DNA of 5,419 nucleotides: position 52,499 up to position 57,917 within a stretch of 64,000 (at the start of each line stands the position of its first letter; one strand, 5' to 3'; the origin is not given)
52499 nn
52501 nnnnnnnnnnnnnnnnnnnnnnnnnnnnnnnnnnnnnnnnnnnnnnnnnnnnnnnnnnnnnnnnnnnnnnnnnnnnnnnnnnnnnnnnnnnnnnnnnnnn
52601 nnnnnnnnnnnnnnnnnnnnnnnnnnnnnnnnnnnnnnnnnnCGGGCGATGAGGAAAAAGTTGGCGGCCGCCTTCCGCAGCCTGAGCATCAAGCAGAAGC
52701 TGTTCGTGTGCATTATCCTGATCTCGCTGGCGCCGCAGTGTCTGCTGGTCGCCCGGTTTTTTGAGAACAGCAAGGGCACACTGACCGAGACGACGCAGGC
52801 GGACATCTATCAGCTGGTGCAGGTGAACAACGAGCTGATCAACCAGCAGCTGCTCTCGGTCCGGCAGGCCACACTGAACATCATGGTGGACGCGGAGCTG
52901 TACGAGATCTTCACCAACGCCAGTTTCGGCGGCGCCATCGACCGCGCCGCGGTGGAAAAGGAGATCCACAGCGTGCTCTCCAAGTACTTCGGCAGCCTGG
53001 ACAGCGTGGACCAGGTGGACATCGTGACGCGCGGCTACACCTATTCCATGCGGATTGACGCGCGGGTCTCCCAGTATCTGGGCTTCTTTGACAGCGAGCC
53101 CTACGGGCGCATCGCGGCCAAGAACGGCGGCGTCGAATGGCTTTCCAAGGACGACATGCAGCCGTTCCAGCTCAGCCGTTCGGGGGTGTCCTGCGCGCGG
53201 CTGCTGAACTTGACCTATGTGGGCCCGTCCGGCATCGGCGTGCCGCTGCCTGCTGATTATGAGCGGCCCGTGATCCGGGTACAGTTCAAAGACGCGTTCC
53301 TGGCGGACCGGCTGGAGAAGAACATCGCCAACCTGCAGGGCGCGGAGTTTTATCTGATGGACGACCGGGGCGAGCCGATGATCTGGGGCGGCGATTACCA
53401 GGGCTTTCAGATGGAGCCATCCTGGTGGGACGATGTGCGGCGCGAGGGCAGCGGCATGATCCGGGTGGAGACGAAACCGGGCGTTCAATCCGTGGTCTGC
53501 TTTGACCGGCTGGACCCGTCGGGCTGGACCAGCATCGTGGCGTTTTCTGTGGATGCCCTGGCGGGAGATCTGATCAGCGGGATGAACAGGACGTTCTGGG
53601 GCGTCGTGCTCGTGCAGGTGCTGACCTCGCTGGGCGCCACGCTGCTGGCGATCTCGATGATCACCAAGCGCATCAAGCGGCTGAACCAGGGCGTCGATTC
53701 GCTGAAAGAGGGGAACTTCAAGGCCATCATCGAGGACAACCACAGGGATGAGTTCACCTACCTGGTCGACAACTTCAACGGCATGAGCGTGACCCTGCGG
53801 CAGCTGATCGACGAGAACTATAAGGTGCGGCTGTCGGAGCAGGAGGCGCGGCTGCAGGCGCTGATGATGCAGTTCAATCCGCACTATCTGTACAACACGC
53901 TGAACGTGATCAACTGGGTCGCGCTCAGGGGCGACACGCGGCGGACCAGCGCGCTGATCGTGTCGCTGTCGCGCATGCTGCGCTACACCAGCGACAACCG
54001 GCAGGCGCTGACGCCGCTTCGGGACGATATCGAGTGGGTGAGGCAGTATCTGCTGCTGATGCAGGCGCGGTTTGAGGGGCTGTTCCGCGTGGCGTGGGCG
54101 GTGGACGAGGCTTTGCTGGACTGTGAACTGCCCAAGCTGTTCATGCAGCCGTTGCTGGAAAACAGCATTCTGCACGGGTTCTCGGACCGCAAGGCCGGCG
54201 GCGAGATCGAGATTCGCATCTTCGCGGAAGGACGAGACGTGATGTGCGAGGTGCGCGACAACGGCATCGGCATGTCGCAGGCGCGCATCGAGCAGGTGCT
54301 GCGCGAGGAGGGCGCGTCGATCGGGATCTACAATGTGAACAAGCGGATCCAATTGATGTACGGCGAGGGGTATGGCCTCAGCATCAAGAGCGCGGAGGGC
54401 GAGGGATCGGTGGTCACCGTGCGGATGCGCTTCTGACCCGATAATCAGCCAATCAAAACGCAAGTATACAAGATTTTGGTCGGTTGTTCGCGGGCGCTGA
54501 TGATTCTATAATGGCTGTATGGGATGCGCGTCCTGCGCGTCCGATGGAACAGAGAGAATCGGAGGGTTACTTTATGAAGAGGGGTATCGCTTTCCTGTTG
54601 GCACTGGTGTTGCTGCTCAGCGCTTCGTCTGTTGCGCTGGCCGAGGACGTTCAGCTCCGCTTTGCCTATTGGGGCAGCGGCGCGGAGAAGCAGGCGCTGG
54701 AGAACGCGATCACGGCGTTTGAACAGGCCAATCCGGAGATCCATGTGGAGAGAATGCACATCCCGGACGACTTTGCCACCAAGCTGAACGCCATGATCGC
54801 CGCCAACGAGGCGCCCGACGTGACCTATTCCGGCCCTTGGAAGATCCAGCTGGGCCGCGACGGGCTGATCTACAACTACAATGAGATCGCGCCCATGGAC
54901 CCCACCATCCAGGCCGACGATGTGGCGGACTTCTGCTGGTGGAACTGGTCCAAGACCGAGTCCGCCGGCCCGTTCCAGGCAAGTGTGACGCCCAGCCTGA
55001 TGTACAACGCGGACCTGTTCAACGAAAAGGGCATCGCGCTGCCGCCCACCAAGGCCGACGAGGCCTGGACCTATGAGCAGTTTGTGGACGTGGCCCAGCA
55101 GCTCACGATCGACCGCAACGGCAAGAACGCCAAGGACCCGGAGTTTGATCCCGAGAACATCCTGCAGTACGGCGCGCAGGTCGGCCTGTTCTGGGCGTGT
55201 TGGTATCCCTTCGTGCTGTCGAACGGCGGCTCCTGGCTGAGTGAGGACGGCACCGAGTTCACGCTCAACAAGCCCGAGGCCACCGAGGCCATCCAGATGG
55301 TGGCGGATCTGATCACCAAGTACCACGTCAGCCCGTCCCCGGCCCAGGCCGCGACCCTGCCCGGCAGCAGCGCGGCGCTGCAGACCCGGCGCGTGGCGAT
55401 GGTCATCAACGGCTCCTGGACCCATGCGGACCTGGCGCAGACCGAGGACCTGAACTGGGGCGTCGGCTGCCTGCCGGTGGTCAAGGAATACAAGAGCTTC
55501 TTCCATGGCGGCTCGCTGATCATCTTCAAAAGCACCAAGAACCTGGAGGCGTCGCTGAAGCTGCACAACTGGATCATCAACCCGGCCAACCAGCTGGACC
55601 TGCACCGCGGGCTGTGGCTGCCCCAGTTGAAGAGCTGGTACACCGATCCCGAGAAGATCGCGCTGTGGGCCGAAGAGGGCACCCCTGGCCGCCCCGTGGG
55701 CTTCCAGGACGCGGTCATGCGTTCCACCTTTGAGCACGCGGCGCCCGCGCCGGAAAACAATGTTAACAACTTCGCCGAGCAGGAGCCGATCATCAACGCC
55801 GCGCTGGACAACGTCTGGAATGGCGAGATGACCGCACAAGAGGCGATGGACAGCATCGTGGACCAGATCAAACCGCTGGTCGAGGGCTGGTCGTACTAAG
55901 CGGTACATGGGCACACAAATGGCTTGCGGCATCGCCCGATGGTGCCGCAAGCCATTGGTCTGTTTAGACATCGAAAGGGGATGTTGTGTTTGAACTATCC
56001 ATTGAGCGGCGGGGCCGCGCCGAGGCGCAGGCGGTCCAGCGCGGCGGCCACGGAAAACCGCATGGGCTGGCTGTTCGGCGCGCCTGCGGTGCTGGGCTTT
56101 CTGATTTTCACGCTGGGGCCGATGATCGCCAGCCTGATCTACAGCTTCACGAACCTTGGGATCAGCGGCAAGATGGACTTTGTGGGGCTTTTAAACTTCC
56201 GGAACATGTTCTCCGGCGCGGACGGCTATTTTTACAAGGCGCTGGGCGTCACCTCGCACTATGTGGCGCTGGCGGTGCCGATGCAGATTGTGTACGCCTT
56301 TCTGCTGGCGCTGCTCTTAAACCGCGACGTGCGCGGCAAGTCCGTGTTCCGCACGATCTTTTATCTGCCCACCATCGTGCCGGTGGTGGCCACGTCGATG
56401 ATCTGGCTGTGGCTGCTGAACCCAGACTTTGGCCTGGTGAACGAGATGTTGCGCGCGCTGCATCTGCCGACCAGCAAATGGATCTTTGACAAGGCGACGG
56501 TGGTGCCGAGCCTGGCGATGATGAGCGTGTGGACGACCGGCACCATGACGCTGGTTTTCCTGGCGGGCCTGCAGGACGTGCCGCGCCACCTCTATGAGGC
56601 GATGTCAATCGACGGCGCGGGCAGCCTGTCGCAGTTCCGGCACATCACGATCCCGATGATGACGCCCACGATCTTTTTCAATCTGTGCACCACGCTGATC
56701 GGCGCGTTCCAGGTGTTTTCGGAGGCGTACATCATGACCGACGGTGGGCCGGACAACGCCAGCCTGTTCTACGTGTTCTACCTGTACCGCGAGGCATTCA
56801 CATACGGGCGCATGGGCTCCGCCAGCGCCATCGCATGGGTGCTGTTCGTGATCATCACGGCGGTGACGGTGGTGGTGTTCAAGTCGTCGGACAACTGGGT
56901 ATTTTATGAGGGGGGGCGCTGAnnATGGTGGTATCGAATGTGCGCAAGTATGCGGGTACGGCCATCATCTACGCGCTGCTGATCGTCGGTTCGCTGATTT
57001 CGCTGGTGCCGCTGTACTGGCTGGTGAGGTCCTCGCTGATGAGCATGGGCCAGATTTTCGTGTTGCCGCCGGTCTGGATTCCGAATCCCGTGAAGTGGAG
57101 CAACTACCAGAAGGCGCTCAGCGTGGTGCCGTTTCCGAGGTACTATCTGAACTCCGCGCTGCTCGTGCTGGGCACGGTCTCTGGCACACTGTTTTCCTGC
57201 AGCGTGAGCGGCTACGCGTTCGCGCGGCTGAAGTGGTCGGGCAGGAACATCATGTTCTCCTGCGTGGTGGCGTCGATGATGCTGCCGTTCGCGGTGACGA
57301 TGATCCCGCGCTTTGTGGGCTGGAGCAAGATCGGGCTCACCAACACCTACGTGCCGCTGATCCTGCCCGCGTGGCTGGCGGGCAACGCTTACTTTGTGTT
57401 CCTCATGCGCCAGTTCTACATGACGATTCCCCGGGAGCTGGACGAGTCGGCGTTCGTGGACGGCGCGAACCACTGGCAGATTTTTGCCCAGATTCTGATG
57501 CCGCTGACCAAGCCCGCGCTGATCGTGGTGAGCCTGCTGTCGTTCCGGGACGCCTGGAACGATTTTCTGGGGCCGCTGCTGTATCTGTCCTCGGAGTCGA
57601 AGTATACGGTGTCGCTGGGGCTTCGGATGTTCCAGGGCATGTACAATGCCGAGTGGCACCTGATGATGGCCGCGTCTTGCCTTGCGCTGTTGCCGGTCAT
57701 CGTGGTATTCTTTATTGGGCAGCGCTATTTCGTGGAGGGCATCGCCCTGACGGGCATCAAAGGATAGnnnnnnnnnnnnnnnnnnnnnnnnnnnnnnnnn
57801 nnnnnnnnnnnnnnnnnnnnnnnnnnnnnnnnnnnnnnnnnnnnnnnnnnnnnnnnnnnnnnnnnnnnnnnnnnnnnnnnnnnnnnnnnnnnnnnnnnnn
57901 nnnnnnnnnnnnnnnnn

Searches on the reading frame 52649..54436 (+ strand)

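Call 18: search_protein_families(library=pfam, proteins=[window:52649-54436:+])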
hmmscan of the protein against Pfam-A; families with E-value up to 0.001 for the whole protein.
window:52649-54436:+ (595 aa): 4 families
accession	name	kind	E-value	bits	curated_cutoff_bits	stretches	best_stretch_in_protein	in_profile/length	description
PF06580.19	His_kinase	-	2.2e-22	79.5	25.2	1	400-476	1-78/81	Histidine kinase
PF02518.31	HATPase_c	-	3.9e-10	40.6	26.4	1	499-594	10-108/111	Histidine kinase-, DNA gyrase B-, and HSP90-like ATPase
PF00672.30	HAMP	-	4e-06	27.5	25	1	335-385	3-53/53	HAMP domain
PF22610.1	CovS-like_HAMP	-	0.00079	19.7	27.4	0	340-384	9-53/57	Histidine kinase, HAMP domain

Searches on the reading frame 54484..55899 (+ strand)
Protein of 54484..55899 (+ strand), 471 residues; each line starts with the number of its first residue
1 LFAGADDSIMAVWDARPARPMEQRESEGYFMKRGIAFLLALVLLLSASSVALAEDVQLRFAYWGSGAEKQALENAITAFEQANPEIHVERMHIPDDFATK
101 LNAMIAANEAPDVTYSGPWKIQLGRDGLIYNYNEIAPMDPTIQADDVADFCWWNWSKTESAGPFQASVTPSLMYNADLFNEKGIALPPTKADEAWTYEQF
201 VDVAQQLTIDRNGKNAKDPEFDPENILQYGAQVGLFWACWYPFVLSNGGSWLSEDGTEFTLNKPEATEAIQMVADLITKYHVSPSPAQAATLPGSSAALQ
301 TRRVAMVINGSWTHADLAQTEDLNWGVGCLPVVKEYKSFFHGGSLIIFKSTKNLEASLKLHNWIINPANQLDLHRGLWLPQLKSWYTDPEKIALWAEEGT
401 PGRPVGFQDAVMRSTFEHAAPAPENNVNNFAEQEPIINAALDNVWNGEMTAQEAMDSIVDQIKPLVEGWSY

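Call 18: search_protein_families(library=pfam, proteins=[window:54484-55899:+])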
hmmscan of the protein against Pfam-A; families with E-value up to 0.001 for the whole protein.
window:54484-55899:+ (471 aa): 1 family
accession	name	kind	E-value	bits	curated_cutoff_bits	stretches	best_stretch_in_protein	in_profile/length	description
PF01547.30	SBP_bac_1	-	2.5e-22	80.7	26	1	65-370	3-306/307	Bacterial extracellular solute-binding protein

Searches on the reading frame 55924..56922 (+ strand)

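Call 18: search_protein_families(library=pfam, proteins=[window:55924-56922:+])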
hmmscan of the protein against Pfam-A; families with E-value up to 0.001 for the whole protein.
window:55924-56922:+ (332 aa): 1 family
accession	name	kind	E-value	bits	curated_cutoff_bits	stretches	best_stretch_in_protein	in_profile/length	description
PF00528.27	BPD_transp_1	-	2e-15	57.4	26.4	1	122-318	2-171/184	Binding-protein-dependent transport system inner membrane component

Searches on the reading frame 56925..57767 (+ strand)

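Call 18: search_protein_families(library=pfam, proteins=[window:56925-57767:+])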
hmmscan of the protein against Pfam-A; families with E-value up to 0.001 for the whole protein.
window:56925-57767:+ (280 aa): 1 family
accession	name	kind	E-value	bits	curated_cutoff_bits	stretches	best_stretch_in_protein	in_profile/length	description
PF00528.27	BPD_transp_1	-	8e-20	71.8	26.4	1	96-271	5-180/184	Binding-protein-dependent transport system inner membrane component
